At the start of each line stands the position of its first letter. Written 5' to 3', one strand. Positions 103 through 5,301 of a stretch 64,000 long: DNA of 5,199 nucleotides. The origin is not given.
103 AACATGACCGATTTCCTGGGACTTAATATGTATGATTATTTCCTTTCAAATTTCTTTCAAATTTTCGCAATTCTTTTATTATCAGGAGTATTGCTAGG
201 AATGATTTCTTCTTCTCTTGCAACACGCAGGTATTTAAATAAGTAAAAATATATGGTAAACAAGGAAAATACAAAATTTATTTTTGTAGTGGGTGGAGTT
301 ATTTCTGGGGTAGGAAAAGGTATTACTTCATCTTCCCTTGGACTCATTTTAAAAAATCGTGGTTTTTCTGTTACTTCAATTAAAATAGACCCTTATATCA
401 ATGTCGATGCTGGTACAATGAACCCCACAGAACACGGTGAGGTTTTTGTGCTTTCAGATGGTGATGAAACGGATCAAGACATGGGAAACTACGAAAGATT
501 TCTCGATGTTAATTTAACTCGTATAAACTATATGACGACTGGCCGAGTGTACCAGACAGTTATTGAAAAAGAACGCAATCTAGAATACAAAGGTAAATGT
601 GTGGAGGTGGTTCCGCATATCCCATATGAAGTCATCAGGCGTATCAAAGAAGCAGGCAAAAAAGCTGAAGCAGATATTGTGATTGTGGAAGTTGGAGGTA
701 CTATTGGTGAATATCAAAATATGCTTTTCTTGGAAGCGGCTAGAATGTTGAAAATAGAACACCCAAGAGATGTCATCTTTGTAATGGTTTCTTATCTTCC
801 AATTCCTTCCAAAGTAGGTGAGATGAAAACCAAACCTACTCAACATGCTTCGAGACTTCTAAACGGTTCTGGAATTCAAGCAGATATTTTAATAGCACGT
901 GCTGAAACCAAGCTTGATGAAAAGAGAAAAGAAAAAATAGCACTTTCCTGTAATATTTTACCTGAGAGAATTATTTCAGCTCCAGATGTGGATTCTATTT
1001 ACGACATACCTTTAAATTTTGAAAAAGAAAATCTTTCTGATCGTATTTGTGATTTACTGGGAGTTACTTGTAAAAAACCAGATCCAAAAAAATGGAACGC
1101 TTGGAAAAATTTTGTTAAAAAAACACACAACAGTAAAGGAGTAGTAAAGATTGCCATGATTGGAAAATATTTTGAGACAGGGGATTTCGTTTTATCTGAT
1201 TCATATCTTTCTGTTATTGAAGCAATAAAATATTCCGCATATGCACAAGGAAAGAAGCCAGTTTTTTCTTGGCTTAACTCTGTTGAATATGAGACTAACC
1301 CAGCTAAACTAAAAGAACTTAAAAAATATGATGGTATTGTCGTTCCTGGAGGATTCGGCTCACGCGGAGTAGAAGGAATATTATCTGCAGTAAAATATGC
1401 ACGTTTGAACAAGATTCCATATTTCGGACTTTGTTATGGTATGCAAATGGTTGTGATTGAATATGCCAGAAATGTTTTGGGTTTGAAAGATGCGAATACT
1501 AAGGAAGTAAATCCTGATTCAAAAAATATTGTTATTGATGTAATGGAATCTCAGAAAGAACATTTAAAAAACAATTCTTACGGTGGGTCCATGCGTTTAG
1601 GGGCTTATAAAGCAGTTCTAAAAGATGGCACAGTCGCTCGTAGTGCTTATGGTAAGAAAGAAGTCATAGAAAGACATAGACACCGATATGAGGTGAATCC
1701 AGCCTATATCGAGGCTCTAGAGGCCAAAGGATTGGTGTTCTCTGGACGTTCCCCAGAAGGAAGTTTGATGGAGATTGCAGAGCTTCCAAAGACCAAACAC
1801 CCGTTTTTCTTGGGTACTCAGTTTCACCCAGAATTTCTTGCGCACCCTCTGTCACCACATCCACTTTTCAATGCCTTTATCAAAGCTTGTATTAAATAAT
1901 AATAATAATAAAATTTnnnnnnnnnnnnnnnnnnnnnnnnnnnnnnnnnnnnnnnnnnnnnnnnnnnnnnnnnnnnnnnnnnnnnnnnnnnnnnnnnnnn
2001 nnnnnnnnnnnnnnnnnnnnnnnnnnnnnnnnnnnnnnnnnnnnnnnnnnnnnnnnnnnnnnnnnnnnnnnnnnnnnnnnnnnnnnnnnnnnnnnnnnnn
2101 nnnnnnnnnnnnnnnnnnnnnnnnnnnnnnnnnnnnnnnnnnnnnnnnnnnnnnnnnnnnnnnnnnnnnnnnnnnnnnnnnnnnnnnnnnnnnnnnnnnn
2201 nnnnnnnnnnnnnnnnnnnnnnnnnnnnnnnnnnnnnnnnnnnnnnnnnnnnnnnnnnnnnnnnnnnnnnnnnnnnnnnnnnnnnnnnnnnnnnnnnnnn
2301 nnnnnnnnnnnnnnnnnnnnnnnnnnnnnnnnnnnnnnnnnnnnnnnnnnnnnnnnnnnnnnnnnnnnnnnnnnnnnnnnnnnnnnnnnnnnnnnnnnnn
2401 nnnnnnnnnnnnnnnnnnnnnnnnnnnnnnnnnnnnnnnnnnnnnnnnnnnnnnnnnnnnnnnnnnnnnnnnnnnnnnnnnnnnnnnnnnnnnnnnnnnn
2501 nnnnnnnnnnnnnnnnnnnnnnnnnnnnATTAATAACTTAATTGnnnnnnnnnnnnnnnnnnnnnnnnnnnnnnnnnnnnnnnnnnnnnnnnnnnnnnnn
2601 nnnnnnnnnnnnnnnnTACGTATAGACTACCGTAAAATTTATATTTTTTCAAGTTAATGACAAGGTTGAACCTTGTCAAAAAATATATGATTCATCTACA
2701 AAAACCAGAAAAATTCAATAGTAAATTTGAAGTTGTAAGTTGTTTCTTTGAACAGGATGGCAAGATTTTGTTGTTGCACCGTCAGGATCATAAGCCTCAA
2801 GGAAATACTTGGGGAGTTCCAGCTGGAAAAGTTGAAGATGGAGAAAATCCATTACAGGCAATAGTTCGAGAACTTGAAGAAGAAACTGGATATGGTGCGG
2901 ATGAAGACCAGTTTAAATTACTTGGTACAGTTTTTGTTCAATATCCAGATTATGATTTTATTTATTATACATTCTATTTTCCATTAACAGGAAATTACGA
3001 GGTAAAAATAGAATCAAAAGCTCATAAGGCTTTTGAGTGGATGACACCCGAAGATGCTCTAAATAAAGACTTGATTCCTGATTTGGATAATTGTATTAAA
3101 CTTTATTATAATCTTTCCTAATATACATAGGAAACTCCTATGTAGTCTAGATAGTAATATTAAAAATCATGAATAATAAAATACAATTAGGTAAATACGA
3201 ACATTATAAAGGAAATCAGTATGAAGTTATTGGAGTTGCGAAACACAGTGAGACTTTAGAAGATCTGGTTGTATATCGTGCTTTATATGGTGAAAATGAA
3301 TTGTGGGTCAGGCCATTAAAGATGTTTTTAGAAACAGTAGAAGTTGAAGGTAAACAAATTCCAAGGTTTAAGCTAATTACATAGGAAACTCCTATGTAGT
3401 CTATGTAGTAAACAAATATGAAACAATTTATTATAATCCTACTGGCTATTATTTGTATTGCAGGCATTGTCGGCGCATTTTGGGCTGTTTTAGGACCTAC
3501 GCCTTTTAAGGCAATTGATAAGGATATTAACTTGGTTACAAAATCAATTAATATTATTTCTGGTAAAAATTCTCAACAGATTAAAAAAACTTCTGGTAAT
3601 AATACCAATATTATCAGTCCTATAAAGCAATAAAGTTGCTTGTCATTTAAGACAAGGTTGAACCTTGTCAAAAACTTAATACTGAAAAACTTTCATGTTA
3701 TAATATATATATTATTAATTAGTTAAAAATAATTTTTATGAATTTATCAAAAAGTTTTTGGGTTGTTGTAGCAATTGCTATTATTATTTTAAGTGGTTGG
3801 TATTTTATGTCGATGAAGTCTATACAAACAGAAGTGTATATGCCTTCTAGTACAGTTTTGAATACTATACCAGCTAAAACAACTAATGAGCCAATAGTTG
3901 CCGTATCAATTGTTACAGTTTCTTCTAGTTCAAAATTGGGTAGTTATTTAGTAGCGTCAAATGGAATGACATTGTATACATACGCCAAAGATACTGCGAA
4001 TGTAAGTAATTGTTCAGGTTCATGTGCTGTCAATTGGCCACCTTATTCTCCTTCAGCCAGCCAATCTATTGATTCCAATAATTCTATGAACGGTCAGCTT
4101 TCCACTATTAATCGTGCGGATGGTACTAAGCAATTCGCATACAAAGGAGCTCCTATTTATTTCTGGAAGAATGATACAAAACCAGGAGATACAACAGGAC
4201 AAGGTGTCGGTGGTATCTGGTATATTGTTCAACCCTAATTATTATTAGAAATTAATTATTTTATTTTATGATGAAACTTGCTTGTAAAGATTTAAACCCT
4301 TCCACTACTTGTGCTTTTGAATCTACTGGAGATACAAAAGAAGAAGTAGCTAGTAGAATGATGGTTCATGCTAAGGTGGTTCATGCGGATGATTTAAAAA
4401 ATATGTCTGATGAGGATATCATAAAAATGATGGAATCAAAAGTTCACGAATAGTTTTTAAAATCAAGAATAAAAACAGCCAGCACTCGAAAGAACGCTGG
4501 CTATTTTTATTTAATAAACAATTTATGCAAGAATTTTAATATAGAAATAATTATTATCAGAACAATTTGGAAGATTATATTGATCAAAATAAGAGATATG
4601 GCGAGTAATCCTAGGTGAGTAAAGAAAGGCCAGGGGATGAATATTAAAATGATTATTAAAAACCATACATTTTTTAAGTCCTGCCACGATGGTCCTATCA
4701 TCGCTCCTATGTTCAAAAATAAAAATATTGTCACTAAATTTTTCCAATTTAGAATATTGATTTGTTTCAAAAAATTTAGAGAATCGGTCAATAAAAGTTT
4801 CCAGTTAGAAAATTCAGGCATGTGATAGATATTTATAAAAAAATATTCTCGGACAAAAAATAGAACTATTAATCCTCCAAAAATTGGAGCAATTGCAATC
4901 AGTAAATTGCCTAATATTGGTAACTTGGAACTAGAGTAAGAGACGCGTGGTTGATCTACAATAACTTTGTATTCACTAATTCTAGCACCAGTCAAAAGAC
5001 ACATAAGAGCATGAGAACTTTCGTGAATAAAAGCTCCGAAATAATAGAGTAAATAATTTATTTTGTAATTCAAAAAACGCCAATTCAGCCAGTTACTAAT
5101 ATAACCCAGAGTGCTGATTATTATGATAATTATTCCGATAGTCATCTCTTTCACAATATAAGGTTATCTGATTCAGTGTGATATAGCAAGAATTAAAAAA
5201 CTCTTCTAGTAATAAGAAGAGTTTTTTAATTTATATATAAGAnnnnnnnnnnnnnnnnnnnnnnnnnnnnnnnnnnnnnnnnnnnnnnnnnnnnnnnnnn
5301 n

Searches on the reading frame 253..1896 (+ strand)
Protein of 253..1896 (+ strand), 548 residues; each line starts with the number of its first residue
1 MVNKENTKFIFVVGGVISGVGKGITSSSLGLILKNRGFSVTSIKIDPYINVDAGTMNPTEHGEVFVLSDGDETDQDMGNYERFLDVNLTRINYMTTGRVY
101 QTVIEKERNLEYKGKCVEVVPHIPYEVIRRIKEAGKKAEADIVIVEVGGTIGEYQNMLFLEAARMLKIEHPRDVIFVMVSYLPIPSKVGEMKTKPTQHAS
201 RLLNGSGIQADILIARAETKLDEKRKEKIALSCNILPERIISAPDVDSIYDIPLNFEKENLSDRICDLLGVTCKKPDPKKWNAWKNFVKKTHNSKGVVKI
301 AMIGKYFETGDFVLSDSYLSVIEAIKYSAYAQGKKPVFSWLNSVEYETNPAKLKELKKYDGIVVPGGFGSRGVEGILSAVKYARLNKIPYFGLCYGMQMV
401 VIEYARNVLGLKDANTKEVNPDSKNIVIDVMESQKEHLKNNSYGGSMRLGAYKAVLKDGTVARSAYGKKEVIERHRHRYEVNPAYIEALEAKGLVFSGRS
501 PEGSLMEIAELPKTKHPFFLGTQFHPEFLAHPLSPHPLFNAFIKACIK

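Call 43: search_protein_families(library=pfam, proteins=[window:253-1896:+], max_evalue=0.001)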
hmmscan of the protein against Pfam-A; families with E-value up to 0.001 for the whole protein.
window:253-1896:+ (548 aa): 4 families
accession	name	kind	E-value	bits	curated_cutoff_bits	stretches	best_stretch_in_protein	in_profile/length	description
PF06418.20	CTP_synth_N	-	8.4e-106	353.6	26.1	1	8-270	1-264/265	CTP synthase N-terminus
PF00117.34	GATase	-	9.6e-36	123.7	22.8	1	314-544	2-189/190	Glutamine amidotransferase class-I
PF07722.19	Peptidase_C26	-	0.00015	22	20.5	0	382-527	100-219/219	Peptidase C26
PF01656.29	CbiA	-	0.00035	21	25.4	0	17-60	7-52/125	CobQ/CobB/MinD/ParA nucleotide binding domain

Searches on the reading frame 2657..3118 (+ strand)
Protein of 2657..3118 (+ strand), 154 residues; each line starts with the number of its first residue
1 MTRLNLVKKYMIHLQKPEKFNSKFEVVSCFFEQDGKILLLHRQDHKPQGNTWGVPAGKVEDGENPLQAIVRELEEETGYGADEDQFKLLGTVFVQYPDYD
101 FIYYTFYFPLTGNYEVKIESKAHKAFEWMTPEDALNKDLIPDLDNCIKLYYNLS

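Call 43: search_protein_families(library=pfam, proteins=[window:2657-3118:+], max_evalue=0.001)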
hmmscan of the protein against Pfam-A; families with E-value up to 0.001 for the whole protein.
window:2657-3118:+ (154 aa): 2 families
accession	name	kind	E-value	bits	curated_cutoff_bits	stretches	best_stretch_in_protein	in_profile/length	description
PF00293.34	NUDIX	-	4.7e-23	82.1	21.1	1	28-147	8-131/134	NUDIX domain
PF14815.12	NUDIX_4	-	5.7e-09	36.2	35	1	29-136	4-99/113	NUDIX domain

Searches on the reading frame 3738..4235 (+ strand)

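Call 43: search_protein_families(library=pfam, proteins=[window:3738-4235:+], max_evalue=0.001)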
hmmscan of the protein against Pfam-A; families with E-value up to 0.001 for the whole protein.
window:3738-4235:+ (166 aa): 1 family
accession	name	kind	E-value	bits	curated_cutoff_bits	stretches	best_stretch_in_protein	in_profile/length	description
PF03640.20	Lipoprotein_15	-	2.7e-31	107.2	24.4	2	122-164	1-46/47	Secreted repeat of unknown function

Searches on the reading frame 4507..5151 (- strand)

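Call 43: search_protein_families(library=pfam, proteins=[window:4507-5151:-], max_evalue=0.001)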
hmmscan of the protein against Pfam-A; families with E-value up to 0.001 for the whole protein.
window:4507-5151:- (214 aa): 1 family
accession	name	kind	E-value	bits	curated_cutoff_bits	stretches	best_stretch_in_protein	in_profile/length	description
PF13398.12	Peptidase_M50B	-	2.2e-07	31.2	26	1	26-172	11-147/201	Peptidase M50B-like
